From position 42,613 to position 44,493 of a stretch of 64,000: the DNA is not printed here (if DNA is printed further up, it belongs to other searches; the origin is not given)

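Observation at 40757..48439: GtrA, methyltransferase, SDR, GMC flavoenzyme, unknown protein, polyprenyl-P GT2 and a giant GT-C: a proteobacterial analogue of the mycobacterial GtrA-DprE1-DprE2-AftA locus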

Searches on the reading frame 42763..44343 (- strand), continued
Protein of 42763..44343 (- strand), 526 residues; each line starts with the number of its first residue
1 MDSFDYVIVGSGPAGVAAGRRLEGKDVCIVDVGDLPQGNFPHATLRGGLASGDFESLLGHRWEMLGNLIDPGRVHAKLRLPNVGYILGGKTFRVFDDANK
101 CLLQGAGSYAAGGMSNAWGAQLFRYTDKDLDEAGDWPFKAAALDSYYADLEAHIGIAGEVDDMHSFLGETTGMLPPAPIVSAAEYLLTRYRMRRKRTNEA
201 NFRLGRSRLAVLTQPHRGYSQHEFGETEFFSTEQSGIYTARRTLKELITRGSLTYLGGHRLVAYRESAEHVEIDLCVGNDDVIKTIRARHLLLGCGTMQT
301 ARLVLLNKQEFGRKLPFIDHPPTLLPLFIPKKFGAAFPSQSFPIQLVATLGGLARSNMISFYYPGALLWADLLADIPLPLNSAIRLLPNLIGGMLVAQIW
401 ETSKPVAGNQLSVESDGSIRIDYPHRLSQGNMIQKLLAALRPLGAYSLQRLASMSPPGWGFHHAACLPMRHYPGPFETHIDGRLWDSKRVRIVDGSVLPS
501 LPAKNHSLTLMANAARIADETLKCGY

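Call 18: search_solved_structures(query=A1, max_evalue=0.01, show_alignments=1)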
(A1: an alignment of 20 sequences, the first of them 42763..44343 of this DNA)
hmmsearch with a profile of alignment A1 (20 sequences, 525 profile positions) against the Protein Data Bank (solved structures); distinct sequences matched with E-value up to 0.01: 10.
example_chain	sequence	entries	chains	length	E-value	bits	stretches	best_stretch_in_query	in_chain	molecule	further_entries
6a2u_B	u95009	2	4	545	1.8e-05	26.9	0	107-159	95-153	Glucose dehydrogenase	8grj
8hdd_A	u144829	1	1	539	1.8e-05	26.9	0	107-159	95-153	Glucose dehydrogenase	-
6f97_A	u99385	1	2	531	0.0014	20.7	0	478-521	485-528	5-(hydroxymethyl)furfural oxidase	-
4udp_A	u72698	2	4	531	0.0015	20.6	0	479-521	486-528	GLUCOSE-METHANOL-CHOLINE OXIDOREDUCTASE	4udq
3k4c_A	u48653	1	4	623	0.002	20.2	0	4-128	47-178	Pyranose 2-oxidase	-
4udr_A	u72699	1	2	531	0.0023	20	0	480-521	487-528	GLUCOSE-METHANOL-CHOLINE OXIDOREDUCTASE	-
1kdg_A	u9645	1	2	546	0.0026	19.8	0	4-29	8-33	cellobiose dehydrogenase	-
1naa_A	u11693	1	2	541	0.0028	19.7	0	4-29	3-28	Cellobiose dehydrogenase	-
3fdy_A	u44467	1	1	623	0.0065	18.5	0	4-127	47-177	Pyranose oxidase (Pyranose 2-oxidase)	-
8bxl_B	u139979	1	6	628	0.0085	18.1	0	3-33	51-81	Patulin synthase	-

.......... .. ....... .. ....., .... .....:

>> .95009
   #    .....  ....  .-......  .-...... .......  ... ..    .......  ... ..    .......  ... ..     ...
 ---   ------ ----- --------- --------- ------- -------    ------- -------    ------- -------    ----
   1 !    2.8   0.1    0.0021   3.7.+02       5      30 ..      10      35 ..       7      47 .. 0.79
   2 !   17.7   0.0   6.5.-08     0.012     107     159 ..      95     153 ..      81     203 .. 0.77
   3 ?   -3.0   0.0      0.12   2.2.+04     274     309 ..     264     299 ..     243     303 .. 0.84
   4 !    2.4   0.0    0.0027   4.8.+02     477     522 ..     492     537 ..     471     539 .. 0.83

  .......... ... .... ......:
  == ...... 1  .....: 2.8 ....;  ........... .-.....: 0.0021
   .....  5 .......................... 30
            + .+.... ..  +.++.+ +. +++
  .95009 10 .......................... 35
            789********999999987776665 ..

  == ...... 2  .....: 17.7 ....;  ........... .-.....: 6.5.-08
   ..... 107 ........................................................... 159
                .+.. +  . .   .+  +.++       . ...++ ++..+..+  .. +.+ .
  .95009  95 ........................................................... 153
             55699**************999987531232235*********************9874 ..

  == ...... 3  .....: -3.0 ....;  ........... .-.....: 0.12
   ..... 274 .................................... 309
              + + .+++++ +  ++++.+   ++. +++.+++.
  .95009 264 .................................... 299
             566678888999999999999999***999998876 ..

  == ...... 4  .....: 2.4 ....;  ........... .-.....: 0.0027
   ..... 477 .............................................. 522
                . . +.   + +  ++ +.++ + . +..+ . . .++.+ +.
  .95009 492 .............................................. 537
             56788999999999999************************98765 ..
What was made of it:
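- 42763..44343 (-): GMC-fold FAD oxidoreductase of 526 aa with no signal peptide. It is proposed to oxidise a hydroxyl of the lipid-linked sugar to a carbonyl. A profile search of the PDB finds FAD glucose dehydrogenase 6a2u_B at 1.8e-5, pyranose 2-oxidase and HMF oxidase (call 18).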

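Call 23: search_protein_families(library=pfam, proteins=[L006:6147-8216:-, L008:13580-15208:+, L012:12703-14715:+, L013:12907-14277:+, L014:6712-8541:+, L015:12634-15036:+, L002:5081-6778:-, L011:13576-15645:+, L004:13175-15640:+], max_evalue=1)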
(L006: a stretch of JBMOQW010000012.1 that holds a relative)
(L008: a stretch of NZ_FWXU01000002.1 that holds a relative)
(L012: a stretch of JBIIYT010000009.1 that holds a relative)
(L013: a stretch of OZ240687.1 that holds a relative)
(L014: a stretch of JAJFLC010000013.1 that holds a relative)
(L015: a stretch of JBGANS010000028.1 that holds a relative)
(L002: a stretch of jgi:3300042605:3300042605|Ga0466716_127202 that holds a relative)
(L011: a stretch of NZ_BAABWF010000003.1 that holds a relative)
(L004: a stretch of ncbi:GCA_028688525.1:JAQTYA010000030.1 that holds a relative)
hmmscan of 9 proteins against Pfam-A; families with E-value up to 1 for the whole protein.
L006:6147-8216:- (689 aa): 3 families
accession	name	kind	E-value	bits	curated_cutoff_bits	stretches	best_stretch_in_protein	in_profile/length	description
PF22895.2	DUF7024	-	8.3e-35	120.2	24.4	1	552-683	10-145/145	Domain of unknown function (DUF7024)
PF13231.12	PMT_2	-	7.2e-05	23.5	26.1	1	80-208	23-152/160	Dolichyl-phosphate-mannose-protein mannosyltransferase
PF05344.16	DUF746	-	0.19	12.2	26.9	1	339-368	9-38/64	Domain of Unknown Function (DUF746)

L008:13580-15208:+ (542 aa): 0 families

L012:12703-14715:+ (670 aa): 1 family
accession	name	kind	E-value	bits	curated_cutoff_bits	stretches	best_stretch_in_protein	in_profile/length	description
PF07220.16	DUF1420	-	5e-136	455.5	19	2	158-667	160-669/672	Protein of unknown function (DUF1420)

L013:12907-14277:+ (456 aa): 19 families
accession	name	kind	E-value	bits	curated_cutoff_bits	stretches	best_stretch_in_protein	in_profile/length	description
PF01435.24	Peptidase_M48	-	4.8e-24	85.7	20.3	1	38-218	7-180/186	Peptidase family M48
PF13431.12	TPR_17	-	3e-11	43.1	24.4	2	376-401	3-28/34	Tetratricopeptide repeat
PF13414.12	TPR_11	-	1.6e-09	37.7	26.8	2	369-397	11-39/42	TPR repeat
PF13181.12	TPR_8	-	1.3e-08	34.7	25.7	1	306-336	3-33/34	Tetratricopeptide repeat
PF00515.34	TPR_1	-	7.2e-08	32.4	27.8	1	307-336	4-33/34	Tetratricopeptide repeat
PF07719.23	TPR_2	-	2.4e-07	30.8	27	1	305-336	2-33/34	Tetratricopeptide repeat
PF14559.12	TPR_19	-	1e-06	29.4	25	1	268-313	23-68/68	Tetratricopeptide repeat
PF13428.12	TPR_14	-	2e-06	28.4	23.5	1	309-341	6-38/44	Tetratricopeptide repeat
PF13371.12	TPR_9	-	6.2e-06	26.6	35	1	279-336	4-61/73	Tetratricopeptide repeat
PF12569.14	NatA_aux_su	-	0.00037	20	33.3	1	273-333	195-255/515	N-terminal acetyltransferase A, auxiliary subunit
PF13424.12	TPR_12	-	0.00063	20.3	30.1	1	309-334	8-33/77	Tetratricopeptide repeat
PF13176.12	TPR_7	-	0.0025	18.2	27.9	1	309-335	4-30/36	Tetratricopeptide repeat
PF23914.1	TPR_CcmH_CycH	-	0.0056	17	42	1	300-339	46-85/158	Cytochrome c-type biogenesis protein H TPR domain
PF22860.2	DUF7017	-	0.021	15.2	27.5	1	273-338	4-68/141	Domain of unknown function (DUF7017)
PF09976.15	TPR_21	-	0.045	13.9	25.5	1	306-336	148-178/193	Tetratricopeptide repeat-like domain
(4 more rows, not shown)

L014:6712-8541:+ (609 aa): 1 family
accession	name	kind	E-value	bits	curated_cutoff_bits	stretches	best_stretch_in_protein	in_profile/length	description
PF11857.13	DUF3377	-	0.32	11.4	26.5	0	232-256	24-48/72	Domain of unknown function (DUF3377)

L015:12634-15036:+ (800 aa): 16 families
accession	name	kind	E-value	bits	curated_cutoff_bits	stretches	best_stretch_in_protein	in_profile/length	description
PF07719.23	TPR_2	-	2.9e-18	64.9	27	2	485-517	1-33/34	Tetratricopeptide repeat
PF13432.12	TPR_16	-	3.3e-15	56.7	32.7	3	467-518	13-64/65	Tetratricopeptide repeat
PF00515.34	TPR_1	-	1.3e-14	53.8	27.8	3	645-674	5-34/34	Tetratricopeptide repeat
PF13414.12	TPR_11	-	4.5e-14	52.3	26.8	2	648-688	1-41/42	TPR repeat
PF13431.12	TPR_17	-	5.4e-14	51.7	24.4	1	663-690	1-28/34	Tetratricopeptide repeat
PF13424.12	TPR_12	-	4.3e-10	40.1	30.1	1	484-549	2-75/77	Tetratricopeptide repeat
PF14559.12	TPR_19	-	6.7e-09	36.4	25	2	475-519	15-62/68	Tetratricopeptide repeat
PF13374.12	TPR_10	-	9.7e-07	29.1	27.5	1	485-514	2-31/42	Tetratricopeptide repeat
PF13428.12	TPR_14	-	2.1e-06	28.3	23.5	2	487-526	3-42/44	Tetratricopeptide repeat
PF13181.12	TPR_8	-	2.6e-05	24.5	25.7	1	485-516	1-32/34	Tetratricopeptide repeat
PF13371.12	TPR_9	-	5.1e-05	23.6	35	0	655-703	9-57/73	Tetratricopeptide repeat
PF07721.20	TPR_4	-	0.00013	22.7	27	1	485-507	1-23/26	Tetratricopeptide repeat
PF13176.12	TPR_7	-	0.00017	21.8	27.9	1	490-515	4-31/36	Tetratricopeptide repeat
PF24575.1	TPR_Slam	-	0.0033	18.3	35.2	1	465-508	61-104/104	Surface lipoprotein assembly modifier, N-terminal TPR repeats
PF13174.12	TPR_6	-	0.74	11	26.3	0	488-516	3-31/33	Tetratricopeptide repeat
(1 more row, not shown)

L002:5081-6778:- (565 aa): 0 families

L011:13576-15645:+ (689 aa): 3 families
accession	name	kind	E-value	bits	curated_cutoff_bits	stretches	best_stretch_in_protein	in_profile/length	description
PF02366.24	PMT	-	2e-06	28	22.7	1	242-402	65-231/245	Dolichyl-phosphate-mannose-protein mannosyltransferase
PF19865.4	DUF6338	-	0.026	14.5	26.5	1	317-407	14-102/205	Family of unknown function (DUF6338)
PF13344.12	Hydrolase_6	-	0.25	11.8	27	1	583-612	13-42/101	Haloacid dehalogenase-like hydrolase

L004:13175-15640:+ (821 aa): 2 families
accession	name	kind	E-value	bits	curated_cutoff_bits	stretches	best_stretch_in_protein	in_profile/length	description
PF22895.2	DUF7024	-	6.3e-08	33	24.4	1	679-820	12-144/145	Domain of unknown function (DUF7024)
PF04138.20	GtrA_DPMS_TM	-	0.00024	21.7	26.1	1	14-127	4-117/117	GtrA/DPMS, transmembrane domain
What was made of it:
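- On Gtr-type three-component periplasmic glycosylation system: A homologue hits Pfam PMT (call 23).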

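Call 59: predict_structure(alignment_id=A1)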
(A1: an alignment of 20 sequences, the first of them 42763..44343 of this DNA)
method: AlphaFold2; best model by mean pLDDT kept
length: 526 residues; sequences in the alignment: 20
mean_pLDDT: 78.8   pTM: 0.85
mean pLDDT of the five models: 78.8, 69.1, 64.1, 60.3, 60.2
residues with pLDDT >= 90: 153; 70-90: 229; 50-70: 117; < 50: 27
segments of 3 or more residues with pLDDT < 50: 111-119, 234-237, 366-377
pLDDT, mean of each block of 10 residues (from residue 1): 90 87 93 70 68 70 60 56 63 89 72 43 78 81 89 83 85 83 94 71 86 79 59 51 83 88 94 87 93 87 93 83 86 79 82 79 61 50 67 84 77 91 82 90 91 68 72 93 95 79 66 93 85
secondary structure, 60 per line:
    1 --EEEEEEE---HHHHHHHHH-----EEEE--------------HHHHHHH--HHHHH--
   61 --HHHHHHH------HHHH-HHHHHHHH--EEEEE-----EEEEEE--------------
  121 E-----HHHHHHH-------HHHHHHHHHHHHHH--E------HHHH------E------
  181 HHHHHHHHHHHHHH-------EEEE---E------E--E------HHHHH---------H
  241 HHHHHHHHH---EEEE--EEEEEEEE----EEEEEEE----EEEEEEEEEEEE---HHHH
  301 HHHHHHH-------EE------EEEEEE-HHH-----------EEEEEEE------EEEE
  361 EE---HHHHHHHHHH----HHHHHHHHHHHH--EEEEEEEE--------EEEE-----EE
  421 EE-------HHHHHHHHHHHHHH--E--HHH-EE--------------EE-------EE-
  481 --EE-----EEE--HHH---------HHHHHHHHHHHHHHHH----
elements in order: E3-9 H13-21 E27-30 H45-51 H54-58 H63-69 H76-79 H81-88 E91-95 E101-106 H127-133 H141-154 H164-167 H181-194 E202-205 H226-230 H240-249 E253-256 E259-266 E271-277 E282-293 H297-307 E323-328 E344-350 E357-362 H366-375 H380-391 E394-401 E410-413 E419-422 H430-443 E490-492 H507-522
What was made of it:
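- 42763..44343 (-): The AF2 model has pLDDT 78.8 and pTM 0.85 (call 59).
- On GMC oxidoreductase superfamily: The model has pTM 0.85 (call 59).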

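Call 61: fold_search(model_id=the predicted structure, library=pdb)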
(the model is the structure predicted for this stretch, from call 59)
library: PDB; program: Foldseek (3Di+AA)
matches with E <= 10: 1758; with E <= 0.001: 1006
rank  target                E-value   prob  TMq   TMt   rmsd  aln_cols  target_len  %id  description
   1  8grj_B                2.3e-24  1.00  0.67  0.66   6.3       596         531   14  Crystal structure of gamma-alpha subunit complex from Burkholderia cepacia FAD glucose dehydrogenase in complex with g (released 2023-09-06)
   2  8k6k_A                2.9e-24  1.00  0.68  0.67   6.1       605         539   14  Cryo-EM Structure of Membrane-bound Fructose Dehydrogenase from Gluconobacter japonicus variant-N1146A (released 2024-05-22)
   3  8jej_A                7.2e-24  1.00  0.69  0.67   6.0       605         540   14  Cryo-EM Structure of Na-dithionite Reduced Membrane-bound Fructose Dehydrogenase from Gluconobacter japonicus (released 2023-10-25)
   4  8k6j_A                1.0e-23  1.00  0.68  0.66   6.1       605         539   13  Cryo-EM Structure of Membrane-bound Fructose Dehydrogenase from Gluconobacter japonicus variant-H1147A (released 2024-05-22)
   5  8xcn_A                4.2e-23  1.00  0.69  0.67   6.1       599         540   14  Cryo-EM Structure of Membrane-bound Fructose Dehydrogenase from Gluconobacter japonicus variant-N1190A (released 2024-05-22)
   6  9jqa_A                5.3e-23  1.00  0.68  0.66   6.1       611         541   14  Cryo-EM Structure of Fructose Dehydrogenase Variant from Gluconobacter japonicus Truncating Heme 1c and C-Terminal Hyd (released 2025-08-06)
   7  8xcm_A                8.6e-23  1.00  0.70  0.69   6.1       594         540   14  Cryo-EM Structure of Membrane-bound Fructose Dehydrogenase from Gluconobacter japonicus variant-N1146Q (released 2024-05-22)
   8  6a2u_B                9.1e-23  1.00  0.69  0.68   5.7       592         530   14  Crystal structure of gamma-alpha subunit complex from Burkholderia cepacia FAD glucose dehydrogenase (released 2019-06-19)
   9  7w2j_A                1.4e-22  1.00  0.70  0.68   5.8       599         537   14  Cryo-EM Structure of Membrane-bound Fructose Dehydrogenase from Gluconobacter japonicus (released 2022-11-30)
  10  9fl2_A                5.9e-21  1.00  0.59  0.59   8.2       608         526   13  Crystal structure of Oscillatoria princeps pyranose oxidase (released 2024-10-30)
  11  9fl2_B                7.9e-21  1.00  0.59  0.59   8.2       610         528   14  Crystal structure of Oscillatoria princeps pyranose oxidase (released 2024-10-30)
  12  9fl2_D                1.0e-20  1.00  0.59  0.59   8.1       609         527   13  Crystal structure of Oscillatoria princeps pyranose oxidase (released 2024-10-30)
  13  9fl2_C                1.3e-20  1.00  0.60  0.60   7.9       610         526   14  Crystal structure of Oscillatoria princeps pyranose oxidase (released 2024-10-30)
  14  7qf8                  3.6e-20  1.00  0.61  0.65   7.3       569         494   16  Crystal structure of a bacterial pyranose 2-oxidase from Pseudoarthrobacter siccitolerans (released 2023-06-14)
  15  7qfd                  2.2e-19  1.00  0.59  0.66   6.7       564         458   15  Crystal structure of a bacterial pyranose 2-oxidase complex with D-glucose (released 2023-07-05)
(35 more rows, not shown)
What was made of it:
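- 42763..44343 (-): Foldseek gives E about 1e-24 to 1e-22 and TM 0.66-0.70 to the FAD-GDH alpha subunit and the fructose dehydrogenase large subunit, followed by pyranose 2-oxidases and C-glycoside 3-oxidases (call 61).
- On GMC oxidoreductase superfamily: Foldseek gives E of 1e-24 to 1e-17 and TM 0.55-0.70 to many GMC enzymes (call 61).
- Closest known: Bacterial pyranose 2-oxidases and C-glycoside 3-oxidases. Same: They share the GMC fold and oxidise a secondary hydroxyl of a glycosidically bound sugar to a ketone (call 61).
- The GMC model is closest to enzymes that oxidise sugar-ring hydroxyls (call 61). The structural neighbours of the GMC enzyme are sugar oxidoreductases (call 61).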
